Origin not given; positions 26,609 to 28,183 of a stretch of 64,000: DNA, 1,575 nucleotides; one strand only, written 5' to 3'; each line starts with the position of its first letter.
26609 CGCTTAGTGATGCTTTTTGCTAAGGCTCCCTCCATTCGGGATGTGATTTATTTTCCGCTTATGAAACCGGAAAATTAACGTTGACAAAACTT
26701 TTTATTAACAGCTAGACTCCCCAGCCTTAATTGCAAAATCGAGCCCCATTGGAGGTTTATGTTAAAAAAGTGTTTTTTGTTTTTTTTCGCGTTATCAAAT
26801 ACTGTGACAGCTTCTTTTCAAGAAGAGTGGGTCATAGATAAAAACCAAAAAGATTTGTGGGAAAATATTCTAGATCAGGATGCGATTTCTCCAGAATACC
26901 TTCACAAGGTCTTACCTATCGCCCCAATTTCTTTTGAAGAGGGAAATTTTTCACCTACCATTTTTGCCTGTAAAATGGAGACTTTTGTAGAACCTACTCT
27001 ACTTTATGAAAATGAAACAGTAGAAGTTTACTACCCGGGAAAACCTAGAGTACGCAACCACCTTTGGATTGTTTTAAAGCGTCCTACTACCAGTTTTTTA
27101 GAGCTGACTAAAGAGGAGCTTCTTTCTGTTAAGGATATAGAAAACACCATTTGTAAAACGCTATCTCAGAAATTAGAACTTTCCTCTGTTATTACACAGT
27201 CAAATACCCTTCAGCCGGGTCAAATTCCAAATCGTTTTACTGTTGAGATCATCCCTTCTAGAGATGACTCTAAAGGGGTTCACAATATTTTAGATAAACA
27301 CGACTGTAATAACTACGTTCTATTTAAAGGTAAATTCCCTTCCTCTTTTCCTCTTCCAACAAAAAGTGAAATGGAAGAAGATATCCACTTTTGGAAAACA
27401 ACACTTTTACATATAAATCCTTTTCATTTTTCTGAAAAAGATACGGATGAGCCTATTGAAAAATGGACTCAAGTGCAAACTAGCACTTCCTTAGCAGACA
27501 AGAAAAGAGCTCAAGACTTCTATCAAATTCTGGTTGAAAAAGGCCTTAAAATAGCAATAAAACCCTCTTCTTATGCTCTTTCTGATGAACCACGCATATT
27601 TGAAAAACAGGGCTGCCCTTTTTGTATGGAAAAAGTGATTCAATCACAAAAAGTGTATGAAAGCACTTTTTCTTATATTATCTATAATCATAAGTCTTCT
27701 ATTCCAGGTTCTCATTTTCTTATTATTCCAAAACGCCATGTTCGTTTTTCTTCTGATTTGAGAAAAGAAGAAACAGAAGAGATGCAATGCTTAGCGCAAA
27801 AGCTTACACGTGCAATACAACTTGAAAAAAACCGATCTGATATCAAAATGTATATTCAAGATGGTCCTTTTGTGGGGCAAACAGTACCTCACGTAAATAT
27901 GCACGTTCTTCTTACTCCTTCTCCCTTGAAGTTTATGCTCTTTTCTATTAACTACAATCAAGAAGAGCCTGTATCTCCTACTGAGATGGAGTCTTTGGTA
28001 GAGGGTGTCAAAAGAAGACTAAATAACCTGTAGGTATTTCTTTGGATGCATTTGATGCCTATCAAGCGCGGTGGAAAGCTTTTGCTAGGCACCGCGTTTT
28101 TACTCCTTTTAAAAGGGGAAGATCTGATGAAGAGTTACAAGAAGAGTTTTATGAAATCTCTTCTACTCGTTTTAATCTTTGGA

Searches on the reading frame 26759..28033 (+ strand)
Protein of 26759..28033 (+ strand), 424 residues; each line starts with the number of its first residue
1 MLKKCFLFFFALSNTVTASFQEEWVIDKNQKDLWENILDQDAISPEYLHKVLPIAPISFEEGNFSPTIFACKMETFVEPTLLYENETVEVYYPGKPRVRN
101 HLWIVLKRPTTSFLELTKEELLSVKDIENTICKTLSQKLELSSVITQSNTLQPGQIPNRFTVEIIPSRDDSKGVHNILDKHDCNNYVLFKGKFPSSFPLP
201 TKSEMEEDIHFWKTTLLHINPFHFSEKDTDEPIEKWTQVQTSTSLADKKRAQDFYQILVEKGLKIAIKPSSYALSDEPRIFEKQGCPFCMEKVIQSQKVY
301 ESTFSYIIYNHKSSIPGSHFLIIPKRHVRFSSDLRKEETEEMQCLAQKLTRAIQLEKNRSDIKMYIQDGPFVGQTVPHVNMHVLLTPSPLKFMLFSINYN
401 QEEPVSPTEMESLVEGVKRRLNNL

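Call 3: search_protein_families(library=pfam, proteins=[window:26759-28033:+], max_evalue=1)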
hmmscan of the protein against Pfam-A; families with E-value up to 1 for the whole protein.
window:26759-28033:+ (424 aa): 3 families
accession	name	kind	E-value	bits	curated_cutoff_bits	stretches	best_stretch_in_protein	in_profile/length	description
PF01230.28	HIT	-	7.2e-21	75.1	21.5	2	292-384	2-93/98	HIT domain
PF11969.13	DcpS_C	-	1.6e-11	45.1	24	2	287-392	3-108/114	Scavenger mRNA decapping enzyme C-term binding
PF04677.20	CwfJ_C_1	-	0.001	19.4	21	1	283-387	11-110/122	Protein similar to CwfJ C-terminus 1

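Call 4: search_protein_families(library=ncbifam, proteins=[window:26759-28033:+], max_evalue=1)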
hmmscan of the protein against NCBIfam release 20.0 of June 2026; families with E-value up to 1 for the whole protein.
window:26759-28033:+ (424 aa): 5 families
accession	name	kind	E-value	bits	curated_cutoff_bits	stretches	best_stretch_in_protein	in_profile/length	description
NF045834.1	M_plasma_HinT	exception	2.7e-13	50.7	130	2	291-384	7-99/102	histidine triad protein HinT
NF052622.1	ATPAdlTfActino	equivalog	0.0012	18.4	290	1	306-384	62-140/176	ATP adenylyltransferase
NF041055.1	ryptide_RrrA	equivalog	0.019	14.7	45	1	114-131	3-20/41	ryptide family R-Y-crosslinked RiPP peptide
TIGR02190.1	GlrX-dom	hypoth_equivalog_domain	0.069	13.1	99.3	1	275-291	7-23/79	glutaredoxin-family domain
TIGR00209.1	galT_1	equivalog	0.071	12.1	102.1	1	305-389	219-304/349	galactose-1-phosphate uridylyltransferase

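Call 25: find_homologous_proteins(query=window:26759-28033:+, max_evalue=0.001)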
Query window:26759-28033:+ (424 aa): 8 proteins with E <= 0.001 among 2253 candidates.
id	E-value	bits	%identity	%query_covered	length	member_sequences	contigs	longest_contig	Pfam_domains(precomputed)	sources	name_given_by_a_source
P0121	1.7e-274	928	100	96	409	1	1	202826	PF11969.14,PF01230.30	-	-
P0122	7.1e-154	531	56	100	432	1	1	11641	PF11969.14,PF01230.30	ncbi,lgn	-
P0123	2.3e-94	335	41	100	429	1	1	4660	PF11969.14,PF01230.30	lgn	-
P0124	6.3e-92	327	38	99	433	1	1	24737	PF11969.14,PF01230.30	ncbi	-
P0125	2.8e-91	325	42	95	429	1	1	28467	PF11969.14,PF01230.30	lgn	-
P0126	1.1e-90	323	40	96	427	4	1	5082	PF11969.14,PF01230.30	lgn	-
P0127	8.8e-86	307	41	95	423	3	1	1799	PF11969.14,PF16285.11,PF01230.30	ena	-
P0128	2.5e-41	160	28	98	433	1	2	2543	PF01230.30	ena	-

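Call 26: find_encoding_contigs(protein=P0122, flank=6000, max_places=2)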
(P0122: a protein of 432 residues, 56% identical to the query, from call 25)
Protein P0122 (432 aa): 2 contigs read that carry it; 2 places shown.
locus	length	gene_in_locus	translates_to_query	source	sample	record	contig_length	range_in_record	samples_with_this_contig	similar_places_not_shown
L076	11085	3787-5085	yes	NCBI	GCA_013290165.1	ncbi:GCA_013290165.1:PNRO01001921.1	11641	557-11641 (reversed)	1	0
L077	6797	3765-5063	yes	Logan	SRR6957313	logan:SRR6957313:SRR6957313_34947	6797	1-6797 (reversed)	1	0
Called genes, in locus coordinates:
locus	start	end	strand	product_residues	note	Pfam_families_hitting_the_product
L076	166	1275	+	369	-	PF05598:DUF772, PF01609:DDE_Tnp_1, PF13751:DDE_Tnp_1_6 (weak)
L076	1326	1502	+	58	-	-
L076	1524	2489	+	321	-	PF08242:Methyltransf_12 (faint), PF13847:Methyltransf_31, PF08241:Methyltransf_11 (faint), PF13649:Methyltransf_25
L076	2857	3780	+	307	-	PF00102:Y_phosphatase, PF22784:PTP-SAK (faint), PF00782:DSPc (faint), PF22785:Tc-R-P (weak)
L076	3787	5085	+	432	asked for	PF01230:HIT, PF11969:DcpS_C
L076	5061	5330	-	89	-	-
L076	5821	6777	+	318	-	PF00535:Glycos_transf_2, PF10111:Glyco_tranf_2_2, PF13641:Glyco_tranf_2_3 (weak)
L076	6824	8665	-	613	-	PF00664:ABC_membrane, PF00005:ABC_tran, PF02463:SMC_N (faint)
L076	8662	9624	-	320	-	-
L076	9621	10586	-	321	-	-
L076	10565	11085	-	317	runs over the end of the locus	PF00535:Glycos_transf_2, PF10111:Glyco_tranf_2_2, PF13641:Glyco_tranf_2_3 (faint)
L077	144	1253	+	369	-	PF05598:DUF772, PF01609:DDE_Tnp_1, PF13751:DDE_Tnp_1_6 (weak)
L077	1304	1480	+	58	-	-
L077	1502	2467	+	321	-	PF08242:Methyltransf_12 (faint), PF13847:Methyltransf_31, PF08241:Methyltransf_11 (faint), PF13649:Methyltransf_25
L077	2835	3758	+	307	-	PF00102:Y_phosphatase, PF22784:PTP-SAK (faint), PF00782:DSPc (faint), PF22785:Tc-R-P (weak)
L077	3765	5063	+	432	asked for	PF01230:HIT, PF11969:DcpS_C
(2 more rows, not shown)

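Call 27: find_encoding_contigs(protein=P0124, flank=6000, max_places=2)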
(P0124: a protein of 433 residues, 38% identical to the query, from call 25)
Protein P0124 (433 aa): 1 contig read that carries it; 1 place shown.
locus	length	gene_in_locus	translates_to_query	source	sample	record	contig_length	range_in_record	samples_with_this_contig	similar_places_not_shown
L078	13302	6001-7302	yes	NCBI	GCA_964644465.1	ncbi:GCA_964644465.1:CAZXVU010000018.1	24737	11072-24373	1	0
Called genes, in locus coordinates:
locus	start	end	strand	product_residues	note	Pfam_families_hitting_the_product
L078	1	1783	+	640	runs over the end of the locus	PF01496:V_ATPase_I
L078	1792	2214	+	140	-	PF00137:ATP-synt_C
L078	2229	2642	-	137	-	PF00583:Acetyltransf_1, PF13673:Acetyltransf_10, PF13508:Acetyltransf_7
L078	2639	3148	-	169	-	-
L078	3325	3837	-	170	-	-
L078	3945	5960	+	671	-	PF22673:MCP-like_PDC_1, PF02743:dCache_1, PF00211:Guanylate_cyc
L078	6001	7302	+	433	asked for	PF11969:DcpS_C, PF01230:HIT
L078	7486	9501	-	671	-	PF02743:dCache_1, PF00211:Guanylate_cyc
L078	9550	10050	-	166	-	PF00293:NUDIX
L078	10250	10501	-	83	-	-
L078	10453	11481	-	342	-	PF00793:DAHP_synth_1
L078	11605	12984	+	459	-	PF01235:Na_Ala_symp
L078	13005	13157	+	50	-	-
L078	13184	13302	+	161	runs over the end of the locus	?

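Call 28: find_encoding_contigs(protein=P0125, flank=6000, max_places=2)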
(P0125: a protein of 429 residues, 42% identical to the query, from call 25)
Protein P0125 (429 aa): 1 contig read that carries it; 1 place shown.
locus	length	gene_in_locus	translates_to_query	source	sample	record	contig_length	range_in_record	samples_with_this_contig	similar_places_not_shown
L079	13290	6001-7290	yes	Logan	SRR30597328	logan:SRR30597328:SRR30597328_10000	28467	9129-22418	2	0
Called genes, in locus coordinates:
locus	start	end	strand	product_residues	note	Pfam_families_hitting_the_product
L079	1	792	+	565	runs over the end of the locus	PF02562:PhoH (faint), PF05970:PIF1 (weak), PF13086:AAA_11 (faint), PF13245:AAA_19, PF13604:AAA_30, PF01443:Viral_helicase1 (faint), PF13538:UvrD_C_2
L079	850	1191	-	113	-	PF01649:Ribosomal_S20p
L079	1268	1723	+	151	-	-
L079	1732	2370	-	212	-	-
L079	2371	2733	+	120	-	-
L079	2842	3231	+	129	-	-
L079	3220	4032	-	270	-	PF06054:CoiA_nuc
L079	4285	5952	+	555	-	PF03979:Sigma70_r1_1, PF00140:Sigma70_r1_2, PF04542:Sigma70_r2, PF04539:Sigma70_r3, PF04545:Sigma70_r4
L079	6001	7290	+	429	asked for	PF11969:DcpS_C (weak), PF01230:HIT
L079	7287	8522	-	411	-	-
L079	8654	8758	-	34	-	-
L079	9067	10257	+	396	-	PF00155:Aminotran_1_2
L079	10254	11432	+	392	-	PF04085:MreC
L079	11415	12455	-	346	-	PF01212:Beta_elim_lyase, PF01041:DegT_DnrJ_EryC1 (faint)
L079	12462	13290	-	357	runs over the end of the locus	PF04464:Glyphos_transf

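Call 29: search_solved_structures(query=window:26759-28033:+, max_evalue=1, show_alignments=3)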
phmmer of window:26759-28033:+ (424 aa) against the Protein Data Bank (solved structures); distinct sequences matched with E-value up to 1: 45.
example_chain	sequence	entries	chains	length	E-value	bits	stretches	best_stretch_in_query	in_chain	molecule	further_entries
2fhi_A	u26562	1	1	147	6e-10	42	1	301-385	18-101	FRAGILE HISTIDINE TRIAD PROTEIN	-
7p8p_A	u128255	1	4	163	8.5e-10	41.5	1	301-385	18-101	Bis(5'-adenosyl)-triphosphatase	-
1ems_A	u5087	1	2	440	1.1e-09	41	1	273-384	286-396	NIT-FRAGILE HISTIDINE TRIAD FUSION PROTEIN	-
1fhi_A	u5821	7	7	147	3e-09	39.6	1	301-385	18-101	FRAGILE HISTIDINE TRIAD PROTEIN | FRAGILE HISTIDINE PROTEIN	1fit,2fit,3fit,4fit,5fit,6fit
9uch_A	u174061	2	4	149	7.5e-09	38.3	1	301-385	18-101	Bis(5'-adenosyl)-triphosphatase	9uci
3l7x_A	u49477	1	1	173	3.3e-07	32.9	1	285-420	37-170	Putative Hit-like protein involved in cell-cycle regulation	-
5cs2_A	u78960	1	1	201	6.5e-06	28.7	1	296-384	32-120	Histidine triad protein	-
1y23_A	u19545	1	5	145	4.8e-05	25.8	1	284-385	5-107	Histidine triad protein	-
3ksv_A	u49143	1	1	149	6.1e-05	25.5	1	286-385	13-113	Uncharacterized protein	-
5ipb_A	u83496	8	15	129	0.00014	24.3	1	294-384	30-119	Histidine triad nucleotide-binding protein 1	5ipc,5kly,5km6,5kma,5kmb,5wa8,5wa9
3imi_A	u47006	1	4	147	0.00014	24.2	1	285-384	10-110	HIT family protein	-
5waa_A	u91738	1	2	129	0.00017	24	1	294-384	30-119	Histidine triad nucleotide-binding protein 1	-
3oj7_A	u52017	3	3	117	0.00023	23.5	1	285-384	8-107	Putative histidine triad family protein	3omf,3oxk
3o1z_A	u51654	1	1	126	0.00047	22.5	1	292-384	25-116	Histidine triad nucleotide-binding protein 1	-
7q2u_AAA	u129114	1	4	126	0.00053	22.4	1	294-384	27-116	Histidine triad nucleotide-binding protein 1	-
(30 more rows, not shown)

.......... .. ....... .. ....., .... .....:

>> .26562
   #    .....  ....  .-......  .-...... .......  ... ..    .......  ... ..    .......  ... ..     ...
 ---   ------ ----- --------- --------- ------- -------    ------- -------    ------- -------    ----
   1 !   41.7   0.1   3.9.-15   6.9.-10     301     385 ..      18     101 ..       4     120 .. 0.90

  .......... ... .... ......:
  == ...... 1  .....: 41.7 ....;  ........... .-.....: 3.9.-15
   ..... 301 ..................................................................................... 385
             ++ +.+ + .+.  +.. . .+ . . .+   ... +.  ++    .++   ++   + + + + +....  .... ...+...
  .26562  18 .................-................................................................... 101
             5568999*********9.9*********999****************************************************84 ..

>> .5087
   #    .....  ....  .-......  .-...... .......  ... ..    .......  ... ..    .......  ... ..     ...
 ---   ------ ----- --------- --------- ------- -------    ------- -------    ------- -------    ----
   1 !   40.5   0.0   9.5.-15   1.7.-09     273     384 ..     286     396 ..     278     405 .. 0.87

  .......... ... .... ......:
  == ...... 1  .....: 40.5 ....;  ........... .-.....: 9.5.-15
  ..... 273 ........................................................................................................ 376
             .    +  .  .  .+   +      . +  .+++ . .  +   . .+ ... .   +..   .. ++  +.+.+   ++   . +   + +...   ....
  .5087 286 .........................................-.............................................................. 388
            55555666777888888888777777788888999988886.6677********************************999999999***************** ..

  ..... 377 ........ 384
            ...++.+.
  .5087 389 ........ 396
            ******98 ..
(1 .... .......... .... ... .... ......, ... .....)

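Call 34: find_homologous_proteins(query=A3, max_evalue=0.00001)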
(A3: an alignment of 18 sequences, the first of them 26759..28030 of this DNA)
Query A3 (18 sequences) (424 aa, profile of the alignment): 9 proteins with E <= 0.00001 among 7758 candidates.
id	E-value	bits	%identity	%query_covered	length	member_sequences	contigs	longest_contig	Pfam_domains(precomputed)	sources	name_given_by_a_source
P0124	1.1e-174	600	38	99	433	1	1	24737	PF11969.14,PF01230.30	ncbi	-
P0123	2.3e-171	589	41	100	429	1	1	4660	PF11969.14,PF01230.30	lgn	-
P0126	2.2e-167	576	40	96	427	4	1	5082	PF11969.14,PF01230.30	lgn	-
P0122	3.9e-164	565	56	100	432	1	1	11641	PF11969.14,PF01230.30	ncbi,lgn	-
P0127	1.2e-158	547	41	95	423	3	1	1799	PF11969.14,PF16285.11,PF01230.30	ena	-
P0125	1.9e-156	540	42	95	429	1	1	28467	PF11969.14,PF01230.30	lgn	-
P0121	4.0e-155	535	100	96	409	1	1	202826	PF11969.14,PF01230.30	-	-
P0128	3.8e-141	489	28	98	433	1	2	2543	PF01230.30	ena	-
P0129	2.3e-135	470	27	71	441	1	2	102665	PF01230.30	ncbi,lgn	-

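Call 41: find_encoding_contigs(protein=P0123, flank=5000, max_places=2)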
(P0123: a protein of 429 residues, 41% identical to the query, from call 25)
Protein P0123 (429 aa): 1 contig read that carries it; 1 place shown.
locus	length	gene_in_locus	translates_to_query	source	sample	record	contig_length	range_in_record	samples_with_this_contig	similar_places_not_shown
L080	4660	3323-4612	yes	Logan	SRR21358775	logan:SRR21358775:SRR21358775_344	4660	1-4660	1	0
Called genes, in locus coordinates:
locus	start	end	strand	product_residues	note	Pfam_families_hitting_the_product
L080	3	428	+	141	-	?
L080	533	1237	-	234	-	PF01177:Asp_Glu_race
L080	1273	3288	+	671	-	PF22673:MCP-like_PDC_1, PF02743:dCache_1, PF00211:Guanylate_cyc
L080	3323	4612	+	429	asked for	PF11969:DcpS_C, PF01230:HIT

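Call 42: find_encoding_contigs(protein=P0126, flank=5000, max_places=2)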
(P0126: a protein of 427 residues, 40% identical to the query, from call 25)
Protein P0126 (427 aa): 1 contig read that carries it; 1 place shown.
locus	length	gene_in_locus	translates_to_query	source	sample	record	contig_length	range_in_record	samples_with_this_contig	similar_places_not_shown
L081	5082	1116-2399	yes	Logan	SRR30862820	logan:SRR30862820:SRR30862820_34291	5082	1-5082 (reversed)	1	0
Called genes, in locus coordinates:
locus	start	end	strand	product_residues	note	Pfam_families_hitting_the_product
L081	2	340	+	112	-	?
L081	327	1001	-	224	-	PF14681:UPRTase, PF00156:Pribosyltran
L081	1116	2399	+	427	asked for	PF01230:HIT, PF11969:DcpS_C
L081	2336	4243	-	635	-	PF12796:Ank_2 (weak), PF00856:SET (weak)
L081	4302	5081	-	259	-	?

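Call 43: find_encoding_contigs(protein=P0129, flank=5000, max_places=2)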
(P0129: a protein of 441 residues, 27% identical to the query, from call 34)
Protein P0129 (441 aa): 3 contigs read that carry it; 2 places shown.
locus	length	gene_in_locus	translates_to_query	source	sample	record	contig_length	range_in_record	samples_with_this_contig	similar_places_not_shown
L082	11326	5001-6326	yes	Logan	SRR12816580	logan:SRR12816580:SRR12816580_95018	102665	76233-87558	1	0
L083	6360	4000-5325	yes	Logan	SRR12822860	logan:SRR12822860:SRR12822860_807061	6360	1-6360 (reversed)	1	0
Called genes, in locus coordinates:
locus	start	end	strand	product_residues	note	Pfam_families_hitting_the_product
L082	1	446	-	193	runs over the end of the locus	PF00578:AhpC-TSA, PF08534:Redoxin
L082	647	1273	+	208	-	PF13580:SIS_2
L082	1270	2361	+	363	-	PF02606:LpxK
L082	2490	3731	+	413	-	PF00375:SDF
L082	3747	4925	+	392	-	PF00364:Biotin_lipoyl, PF02817:E3_binding, PF00198:2-oxoacid_dh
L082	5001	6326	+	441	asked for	PF01230:HIT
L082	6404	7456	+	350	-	PF00782:DSPc (faint), PF00102:Y_phosphatase, PF22784:PTP-SAK (faint), PF22785:Tc-R-P (weak)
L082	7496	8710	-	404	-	PF00180:Iso_dh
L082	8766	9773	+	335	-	PF01380:SIS, PF00571:CBS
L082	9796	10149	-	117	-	-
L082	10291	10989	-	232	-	PF01479:S4, PF00849:PseudoU_synth_2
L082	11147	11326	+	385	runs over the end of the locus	PF05686:Glyco_transf_90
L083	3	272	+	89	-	?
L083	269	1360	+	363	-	PF02606:LpxK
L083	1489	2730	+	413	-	PF00375:SDF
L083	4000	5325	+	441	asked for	PF01230:HIT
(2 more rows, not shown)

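Call 44: predict_structure(alignment_id=A4)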
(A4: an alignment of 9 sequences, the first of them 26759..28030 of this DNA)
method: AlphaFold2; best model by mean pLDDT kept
length: 424 residues; sequences in the alignment: 9
mean_pLDDT: 85.3   pTM: 0.86
mean pLDDT of the five models: 85.3, 84.7, 84.7, 83.9, 83.5
residues with pLDDT >= 90: 203; 70-90: 174; 50-70: 25; < 50: 22
segments of 3 or more residues with pLDDT < 50: 1-20
pLDDT, mean of each block of 10 residues (from residue 1): 41 35 84 92 85 76 75 75 96 94 96 93 94 92 93 89 93 88 91 84 97 89 79 86 87 89 83 71 86 88 94 86 93 94 96 93 86 69 94 87 82 87 89
secondary structure, 60 per line:
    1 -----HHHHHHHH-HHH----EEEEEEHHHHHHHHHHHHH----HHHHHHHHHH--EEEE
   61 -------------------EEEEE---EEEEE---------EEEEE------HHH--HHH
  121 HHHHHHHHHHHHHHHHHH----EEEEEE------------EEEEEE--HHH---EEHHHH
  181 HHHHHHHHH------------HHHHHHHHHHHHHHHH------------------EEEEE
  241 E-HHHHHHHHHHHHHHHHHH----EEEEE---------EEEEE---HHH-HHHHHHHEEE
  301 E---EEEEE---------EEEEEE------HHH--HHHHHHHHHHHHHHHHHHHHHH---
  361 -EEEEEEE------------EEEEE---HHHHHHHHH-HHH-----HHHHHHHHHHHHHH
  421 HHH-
elements in order: H6-13 E22-27 H28-40 H45-54 E57-60 E80-84 E88-92 E102-106 H118-138 E143-148 E161-166 H177-189 H202-217 E236-241 H243-260 E265-269 E279-283 H291-297 E298-301 E305-309 E319-324 H336-357 E362-368 E381-385 H389-397 H407-423

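Call 45: search_protein_representatives(alignment_id=A4)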
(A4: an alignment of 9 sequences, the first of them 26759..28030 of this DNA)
Query: 9 sequences, 428 profile positions. Proteins with E-value up to 0.001 (for the whole library): 3598; up to 1e-10: 693; up to 1e-30: 67. The best 150 are listed.
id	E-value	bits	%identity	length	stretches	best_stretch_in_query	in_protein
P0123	2.5e-201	685.9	-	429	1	1-427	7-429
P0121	6.3e-182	621.9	-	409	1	17-427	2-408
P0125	2.4e-180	616.7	-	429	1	1-427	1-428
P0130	1.0e-148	512.5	-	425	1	10-427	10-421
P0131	4.2e-141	487.4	-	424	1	3-425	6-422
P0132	6.5e-129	447.3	-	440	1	18-427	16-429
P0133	7.0e-129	447.1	-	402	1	11-395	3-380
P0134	6.0e-128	444.1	-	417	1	21-427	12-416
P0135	6.2e-127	440.7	-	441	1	14-426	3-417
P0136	1.4e-125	436.2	-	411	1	20-424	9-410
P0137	4.2e-122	424.8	-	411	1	14-427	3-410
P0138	5.2e-110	385.0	-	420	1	20-426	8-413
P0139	6.4e-109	381.4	-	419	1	12-425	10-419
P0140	1.8e-103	363.4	-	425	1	21-427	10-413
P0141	1.9e-100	353.4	-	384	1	39-422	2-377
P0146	2.3e-81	290.6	-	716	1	25-426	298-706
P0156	3.9e-70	253.6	-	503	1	81-427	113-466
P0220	3.8e-22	95.5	-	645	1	8-401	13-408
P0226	1.2e-21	93.8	-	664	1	255-398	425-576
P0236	5.1e-21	91.7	-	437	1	286-400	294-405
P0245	1.4e-20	90.4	-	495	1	236-425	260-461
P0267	1.5e-19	86.9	-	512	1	229-403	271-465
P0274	2.2e-19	86.4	-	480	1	114-399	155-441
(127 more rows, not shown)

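Call 46: search_protein_families(library=pfam, proteins=[P0146, P0220, P0226, P0156, P0245, P0267, P0274, P0236], max_evalue=0.001)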
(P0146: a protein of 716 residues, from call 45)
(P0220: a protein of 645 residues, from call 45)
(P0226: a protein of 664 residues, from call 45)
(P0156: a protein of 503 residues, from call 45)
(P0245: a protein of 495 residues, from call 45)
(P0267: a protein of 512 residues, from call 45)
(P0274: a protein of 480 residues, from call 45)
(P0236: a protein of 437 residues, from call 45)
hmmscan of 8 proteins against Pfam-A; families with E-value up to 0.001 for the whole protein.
P0146 (716 aa): 6 families
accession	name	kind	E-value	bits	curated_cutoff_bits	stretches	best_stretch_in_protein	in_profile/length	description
PF00102.32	Y_phosphatase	-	3e-27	96.2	20.9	1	113-289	31-231/234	Protein-tyrosine phosphatase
PF01230.28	HIT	-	6.9e-07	30.3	21.5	1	577-664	5-90/98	HIT domain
PF22784.1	PTP-SAK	-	1.3e-06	29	27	1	207-250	68-110/153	Swiss Army Knife protein, DSP-PTPase phosphatase domain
PF22785.1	Tc-R-P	-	2.5e-05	25.2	27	1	216-249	68-101/106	Polymorphic toxin system, DSP-PTPase phosphatase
PF11969.13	DcpS_C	-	4e-05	24.5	24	1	569-646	2-77/114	Scavenger mRNA decapping enzyme C-term binding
PF16285.10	DUF4931_N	-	4.2e-05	24.1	24.1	1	566-670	17-122/124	Domain of unknown function (DUF4931) N-terminal domain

P0220 (645 aa): 4 families
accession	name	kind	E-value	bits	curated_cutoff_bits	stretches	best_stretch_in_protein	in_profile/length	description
PF00702.32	Hydrolase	-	1.9e-13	51.7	26.4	1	444-618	4-191/191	haloacid dehalogenase-like hydrolase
PF13419.12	HAD_2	-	3.6e-08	34.2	23.8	1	500-621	60-175/178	Haloacid dehalogenase-like hydrolase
PF13242.12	Hydrolase_like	-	0.00019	21.7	22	1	579-626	2-50/75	HAD-hyrolase-like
PF01230.28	HIT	-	0.00028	21.9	21.5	1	306-396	5-95/98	HIT domain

P0226 (664 aa): 4 families
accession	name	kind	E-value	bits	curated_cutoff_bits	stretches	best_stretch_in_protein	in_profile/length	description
PF01230.28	HIT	-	7.2e-12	46.2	21.5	1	474-567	4-94/98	HIT domain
PF11969.13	DcpS_C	-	3.9e-06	27.7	24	1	466-568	2-102/114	Scavenger mRNA decapping enzyme C-term binding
PF00702.32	Hydrolase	-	1.2e-05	26.2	26.4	1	9-193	1-180/191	haloacid dehalogenase-like hydrolase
PF16285.10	DUF4931_N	-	3.1e-05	24.5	24.1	0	456-566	10-119/124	Domain of unknown function (DUF4931) N-terminal domain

P0156 (503 aa): 2 families
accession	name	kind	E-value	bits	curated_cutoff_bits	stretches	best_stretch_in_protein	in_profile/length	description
PF01230.28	HIT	-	1.3e-09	39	21.5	1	334-418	7-89/98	HIT domain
PF04677.20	CwfJ_C_1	-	0.00051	20.4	21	0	316-427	7-112/122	Protein similar to CwfJ C-terminus 1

P0245 (495 aa): 3 families
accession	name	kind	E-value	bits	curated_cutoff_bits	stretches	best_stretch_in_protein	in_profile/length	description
PF01230.28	HIT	-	8.1e-13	49.3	21.5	1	328-424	4-96/98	HIT domain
PF11969.13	DcpS_C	-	2e-08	35.1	24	1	320-423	2-102/114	Scavenger mRNA decapping enzyme C-term binding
PF16285.10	DUF4931_N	-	0.00068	20.2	24.1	0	310-421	10-119/124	Domain of unknown function (DUF4931) N-terminal domain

P0267 (512 aa): 3 families
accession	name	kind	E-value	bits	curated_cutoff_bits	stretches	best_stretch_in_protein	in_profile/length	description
PF01230.28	HIT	-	1.3e-10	42.2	21.5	1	379-447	25-93/98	HIT domain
PF11969.13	DcpS_C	-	1.4e-07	32.4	24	1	344-449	2-102/114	Scavenger mRNA decapping enzyme C-term binding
PF04677.20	CwfJ_C_1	-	4.5e-06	27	21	0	332-451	2-111/122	Protein similar to CwfJ C-terminus 1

P0274 (480 aa): 2 families
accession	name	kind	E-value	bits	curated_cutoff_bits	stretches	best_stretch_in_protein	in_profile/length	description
PF01230.28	HIT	-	2.3e-09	38.2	21.5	1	333-428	4-93/98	HIT domain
PF11969.13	DcpS_C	-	1.5e-07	32.3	24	1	326-428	2-100/114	Scavenger mRNA decapping enzyme C-term binding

P0236 (437 aa): 3 families
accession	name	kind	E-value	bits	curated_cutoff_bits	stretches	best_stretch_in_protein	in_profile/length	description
PF01230.28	HIT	-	7.8e-11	42.9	21.5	1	312-395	10-95/98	HIT domain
PF04677.20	CwfJ_C_1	-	1.9e-05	25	21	1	295-393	11-107/122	Protein similar to CwfJ C-terminus 1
PF16269.10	DUF4922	-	0.00036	20.9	23.6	1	297-391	59-141/146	Domain of unknown function (DUF4922)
